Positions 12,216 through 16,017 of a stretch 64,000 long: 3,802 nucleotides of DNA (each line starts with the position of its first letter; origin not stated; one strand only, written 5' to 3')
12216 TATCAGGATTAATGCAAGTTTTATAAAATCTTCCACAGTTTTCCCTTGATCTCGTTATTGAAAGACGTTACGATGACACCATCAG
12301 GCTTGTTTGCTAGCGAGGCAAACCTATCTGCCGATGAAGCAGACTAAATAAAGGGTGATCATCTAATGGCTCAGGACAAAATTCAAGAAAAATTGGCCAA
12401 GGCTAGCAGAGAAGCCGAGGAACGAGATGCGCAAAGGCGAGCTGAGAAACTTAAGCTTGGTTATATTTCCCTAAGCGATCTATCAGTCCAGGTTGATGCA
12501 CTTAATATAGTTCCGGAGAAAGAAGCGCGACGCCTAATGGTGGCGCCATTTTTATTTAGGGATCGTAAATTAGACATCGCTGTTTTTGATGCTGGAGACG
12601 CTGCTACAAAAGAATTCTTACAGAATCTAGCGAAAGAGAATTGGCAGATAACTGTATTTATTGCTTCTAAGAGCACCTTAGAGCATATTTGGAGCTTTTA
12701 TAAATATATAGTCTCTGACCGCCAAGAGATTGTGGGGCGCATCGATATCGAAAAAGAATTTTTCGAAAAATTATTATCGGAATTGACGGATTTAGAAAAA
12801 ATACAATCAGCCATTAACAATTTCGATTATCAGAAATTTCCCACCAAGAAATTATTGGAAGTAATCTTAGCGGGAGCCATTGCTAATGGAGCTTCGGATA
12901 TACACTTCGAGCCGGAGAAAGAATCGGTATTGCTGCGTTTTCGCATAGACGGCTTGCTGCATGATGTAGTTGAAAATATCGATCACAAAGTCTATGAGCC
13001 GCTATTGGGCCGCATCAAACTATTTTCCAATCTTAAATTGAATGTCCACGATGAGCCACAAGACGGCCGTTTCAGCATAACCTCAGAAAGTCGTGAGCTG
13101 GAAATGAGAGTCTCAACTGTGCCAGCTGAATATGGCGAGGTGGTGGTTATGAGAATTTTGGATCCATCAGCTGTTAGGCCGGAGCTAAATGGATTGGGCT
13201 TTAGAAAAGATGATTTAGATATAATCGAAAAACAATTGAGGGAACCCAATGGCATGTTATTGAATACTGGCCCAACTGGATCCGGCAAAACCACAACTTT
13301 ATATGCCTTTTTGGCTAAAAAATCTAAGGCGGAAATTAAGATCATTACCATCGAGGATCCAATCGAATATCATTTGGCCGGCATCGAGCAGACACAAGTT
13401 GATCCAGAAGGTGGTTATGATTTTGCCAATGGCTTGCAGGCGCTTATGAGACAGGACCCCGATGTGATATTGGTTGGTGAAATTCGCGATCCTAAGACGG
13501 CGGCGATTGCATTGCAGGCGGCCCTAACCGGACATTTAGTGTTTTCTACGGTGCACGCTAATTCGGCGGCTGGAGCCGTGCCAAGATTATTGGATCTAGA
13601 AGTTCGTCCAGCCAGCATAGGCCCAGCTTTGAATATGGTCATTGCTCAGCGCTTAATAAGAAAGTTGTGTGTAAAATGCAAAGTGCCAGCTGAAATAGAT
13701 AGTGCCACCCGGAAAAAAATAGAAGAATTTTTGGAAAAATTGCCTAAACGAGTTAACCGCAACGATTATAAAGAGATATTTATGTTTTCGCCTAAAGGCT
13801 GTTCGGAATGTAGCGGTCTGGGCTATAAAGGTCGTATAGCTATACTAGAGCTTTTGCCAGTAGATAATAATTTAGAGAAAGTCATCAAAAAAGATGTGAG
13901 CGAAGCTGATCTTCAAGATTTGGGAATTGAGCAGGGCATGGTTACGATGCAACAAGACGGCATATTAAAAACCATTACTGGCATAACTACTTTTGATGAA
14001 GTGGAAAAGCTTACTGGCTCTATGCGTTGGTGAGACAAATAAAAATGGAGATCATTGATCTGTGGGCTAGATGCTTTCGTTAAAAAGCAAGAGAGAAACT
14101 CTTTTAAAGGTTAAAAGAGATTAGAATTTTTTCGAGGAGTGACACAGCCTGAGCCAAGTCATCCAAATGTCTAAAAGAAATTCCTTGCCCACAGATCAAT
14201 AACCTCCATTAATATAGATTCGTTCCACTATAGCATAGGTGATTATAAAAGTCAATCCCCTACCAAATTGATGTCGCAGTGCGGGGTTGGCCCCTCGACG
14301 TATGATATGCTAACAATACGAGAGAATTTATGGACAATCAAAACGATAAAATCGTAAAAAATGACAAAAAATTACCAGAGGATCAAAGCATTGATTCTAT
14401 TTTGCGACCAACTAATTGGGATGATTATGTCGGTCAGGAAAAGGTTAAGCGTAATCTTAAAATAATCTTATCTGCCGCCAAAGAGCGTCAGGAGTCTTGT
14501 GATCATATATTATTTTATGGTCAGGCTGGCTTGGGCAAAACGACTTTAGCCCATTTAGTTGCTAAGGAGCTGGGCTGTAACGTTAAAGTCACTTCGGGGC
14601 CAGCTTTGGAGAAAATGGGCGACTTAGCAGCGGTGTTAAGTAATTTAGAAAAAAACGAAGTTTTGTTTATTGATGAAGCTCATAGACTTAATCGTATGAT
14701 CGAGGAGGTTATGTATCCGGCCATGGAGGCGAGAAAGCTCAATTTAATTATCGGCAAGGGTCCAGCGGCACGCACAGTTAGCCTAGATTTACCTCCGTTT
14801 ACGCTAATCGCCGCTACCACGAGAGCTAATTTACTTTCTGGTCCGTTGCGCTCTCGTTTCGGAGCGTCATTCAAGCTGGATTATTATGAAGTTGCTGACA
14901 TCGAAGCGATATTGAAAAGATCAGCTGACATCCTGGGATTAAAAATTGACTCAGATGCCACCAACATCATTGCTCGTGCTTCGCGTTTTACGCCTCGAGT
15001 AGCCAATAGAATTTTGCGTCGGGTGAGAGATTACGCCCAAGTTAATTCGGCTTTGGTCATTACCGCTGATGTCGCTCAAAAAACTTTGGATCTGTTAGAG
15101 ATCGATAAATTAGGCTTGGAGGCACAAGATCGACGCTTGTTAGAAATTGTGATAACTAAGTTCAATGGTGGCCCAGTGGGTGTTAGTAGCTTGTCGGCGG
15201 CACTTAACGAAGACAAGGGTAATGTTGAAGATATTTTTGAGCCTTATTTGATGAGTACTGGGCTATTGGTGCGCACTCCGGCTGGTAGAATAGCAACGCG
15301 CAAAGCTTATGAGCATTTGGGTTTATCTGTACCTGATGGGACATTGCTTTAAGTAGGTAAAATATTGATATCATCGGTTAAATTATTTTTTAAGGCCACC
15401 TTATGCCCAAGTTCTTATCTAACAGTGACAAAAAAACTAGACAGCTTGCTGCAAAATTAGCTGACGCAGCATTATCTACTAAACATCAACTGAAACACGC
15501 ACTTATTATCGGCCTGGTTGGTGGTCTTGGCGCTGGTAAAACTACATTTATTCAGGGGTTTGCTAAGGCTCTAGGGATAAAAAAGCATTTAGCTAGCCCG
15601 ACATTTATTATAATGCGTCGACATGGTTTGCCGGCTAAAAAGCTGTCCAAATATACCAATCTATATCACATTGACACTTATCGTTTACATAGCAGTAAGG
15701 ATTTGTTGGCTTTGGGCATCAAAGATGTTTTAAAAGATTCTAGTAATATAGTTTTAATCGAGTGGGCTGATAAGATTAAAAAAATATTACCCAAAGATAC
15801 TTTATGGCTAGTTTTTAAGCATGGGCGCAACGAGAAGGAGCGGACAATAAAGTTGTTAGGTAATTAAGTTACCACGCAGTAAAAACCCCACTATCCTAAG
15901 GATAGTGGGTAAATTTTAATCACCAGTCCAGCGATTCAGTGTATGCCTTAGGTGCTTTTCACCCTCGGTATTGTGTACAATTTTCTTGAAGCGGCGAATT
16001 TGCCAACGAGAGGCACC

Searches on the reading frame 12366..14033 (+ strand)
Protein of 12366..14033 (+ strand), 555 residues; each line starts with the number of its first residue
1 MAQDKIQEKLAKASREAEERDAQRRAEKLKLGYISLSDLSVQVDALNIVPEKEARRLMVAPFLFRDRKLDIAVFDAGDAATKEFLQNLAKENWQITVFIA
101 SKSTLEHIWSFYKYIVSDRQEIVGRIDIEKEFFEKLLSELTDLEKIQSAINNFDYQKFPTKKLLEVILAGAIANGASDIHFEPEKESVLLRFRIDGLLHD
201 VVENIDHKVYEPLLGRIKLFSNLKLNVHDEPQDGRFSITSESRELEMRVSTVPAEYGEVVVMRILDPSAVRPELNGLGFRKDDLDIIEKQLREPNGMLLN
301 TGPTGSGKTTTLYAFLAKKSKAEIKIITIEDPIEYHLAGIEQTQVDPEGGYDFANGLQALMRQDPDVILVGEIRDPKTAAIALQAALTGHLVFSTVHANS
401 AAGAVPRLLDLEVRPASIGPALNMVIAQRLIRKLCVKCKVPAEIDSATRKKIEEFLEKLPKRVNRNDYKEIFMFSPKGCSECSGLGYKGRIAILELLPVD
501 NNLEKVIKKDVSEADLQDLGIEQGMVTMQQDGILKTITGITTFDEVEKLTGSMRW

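Call 61: search_protein_families(library=ncbifam, proteins=[window:12366-14033:+], max_evalue=0.00001)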
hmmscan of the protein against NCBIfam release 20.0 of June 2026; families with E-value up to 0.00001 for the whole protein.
window:12366-14033:+ (555 aa): 17 families
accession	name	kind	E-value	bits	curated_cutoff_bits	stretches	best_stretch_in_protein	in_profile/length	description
TIGR02533.1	type_II_gspE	equivalog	6.1e-136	453.9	630.25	1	52-550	7-486/486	type II secretion system ATPase GspE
TIGR02538.1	type_IV_pilB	equivalog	1.1e-134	450.1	675.65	1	19-550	44-562/564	type IV-A pilus assembly ATPase PilB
NF053534.1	T4PilAsmATPsTfpB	equivalog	2.2e-114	383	850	1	3-548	50-580/584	type IV pilus assembly ATPase TfpB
NF007755.0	PRK10436.1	equivalog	3.2e-111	372.2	617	1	94-552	52-461/465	type II secretion system protein GspE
NF041000.1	ATPase_ComGA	equivalog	8e-74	248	300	1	167-432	3-266/267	competence type IV pilus ATPase ComGA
TIGR01420.1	pilT_fam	subfamily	6.8e-48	163.6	319.1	1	164-433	2-270/343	PilT/PilU family type 4a pilus ATPase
TIGR02525.1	plasmid_TraJ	equivalog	1.1e-25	90.4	368.3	1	260-416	120-280/372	plasmid transfer ATPase TraJ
TIGR02524.1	dot_icm_DotB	equivalog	8.8e-20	71.2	463.3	1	291-431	130-279/358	Dot/Icm type IV secretion system ATPase DotB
NF058587.1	archaellum_moto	equivalog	4.7e-16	58.6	550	1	299-410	279-395/527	archaellum flagellar ATPase motor FlaI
TIGR02782.1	TrbB_P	equivalog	3.4e-14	52.8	304.55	1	298-411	139-255/303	P-type conjugative transfer ATPase TrbB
TIGR03819.1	heli_sec_ATPase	hypoth_equivalog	9.6e-13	48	373.15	1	251-409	133-298/340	TadA family conjugal transfer-associated ATPase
NF010407.0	PRK13833.1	subfamily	6.2e-12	45.6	499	1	300-412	149-263/323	conjugal transfer protein TrbB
TIGR02788.1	VirB11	equivalog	5.2e-11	42.1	249.95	1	301-413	150-267/308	P-type DNA transfer ATPase VirB11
NF010469.0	PRK13894.1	subfamily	1.6e-10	40.8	508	1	285-414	140-270/320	conjugal transfer ATPase TrbB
NF010425.0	PRK13851.1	equivalog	3.2e-08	32.8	461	1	297-420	164-291/344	type IV secretion system protein VirB11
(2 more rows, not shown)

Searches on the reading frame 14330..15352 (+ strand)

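Call 62: search_protein_families(library=pfam, proteins=[window:14330-15352:+], max_evalue=0.001)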
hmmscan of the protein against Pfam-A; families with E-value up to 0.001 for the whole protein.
window:14330-15352:+ (340 aa): 10 families
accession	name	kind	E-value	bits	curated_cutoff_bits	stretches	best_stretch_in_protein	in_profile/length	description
PF05496.18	RuvB_N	-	3.6e-70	235.3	27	1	25-183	1-159/159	Holliday junction DNA helicase RuvB P-loop domain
PF17864.7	AAA_lid_4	-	1.9e-25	88.8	27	1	186-259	1-74/74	RuvB AAA lid domain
PF05491.19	RuvB_C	-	1.2e-22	80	24.7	1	260-330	1-71/72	RuvB C-terminal winged helix domain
PF00004.35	AAA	-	6.2e-19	69.2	21.2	1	60-184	1-130/131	ATPase family associated with various cellular activities (AAA)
PF07728.20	AAA_5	-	3.9e-07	30.6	22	1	59-177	1-139/139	AAA domain (dynein-related subfamily)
PF06068.19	TIP49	-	1.2e-06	28.4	23.8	1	31-88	24-81/347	TIP49 P-loop domain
PF13401.12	AAA_22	-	0.00015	22.5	27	0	56-83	4-34/130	AAA domain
PF00910.28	RNA_helicase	-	0.00033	21.6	21.5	1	60-137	1-80/105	RNA helicase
PF02367.23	TsaE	-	0.00036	20.9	26.6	1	52-89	16-53/128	Threonylcarbamoyl adenosine biosynthesis protein TsaE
PF01078.27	Mg_chelatase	-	0.00046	20.1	20.3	0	32-78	4-43/207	Magnesium chelatase, subunit ChlI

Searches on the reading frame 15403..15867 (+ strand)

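Call 62: search_protein_families(library=pfam, proteins=[window:15403-15867:+], max_evalue=0.001)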
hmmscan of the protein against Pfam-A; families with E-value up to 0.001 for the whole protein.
window:15403-15867:+ (154 aa): 1 family
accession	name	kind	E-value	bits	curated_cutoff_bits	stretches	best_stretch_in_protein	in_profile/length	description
PF02367.23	TsaE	-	6.3e-32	110.7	26.6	1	7-147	2-126/128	Threonylcarbamoyl adenosine biosynthesis protein TsaE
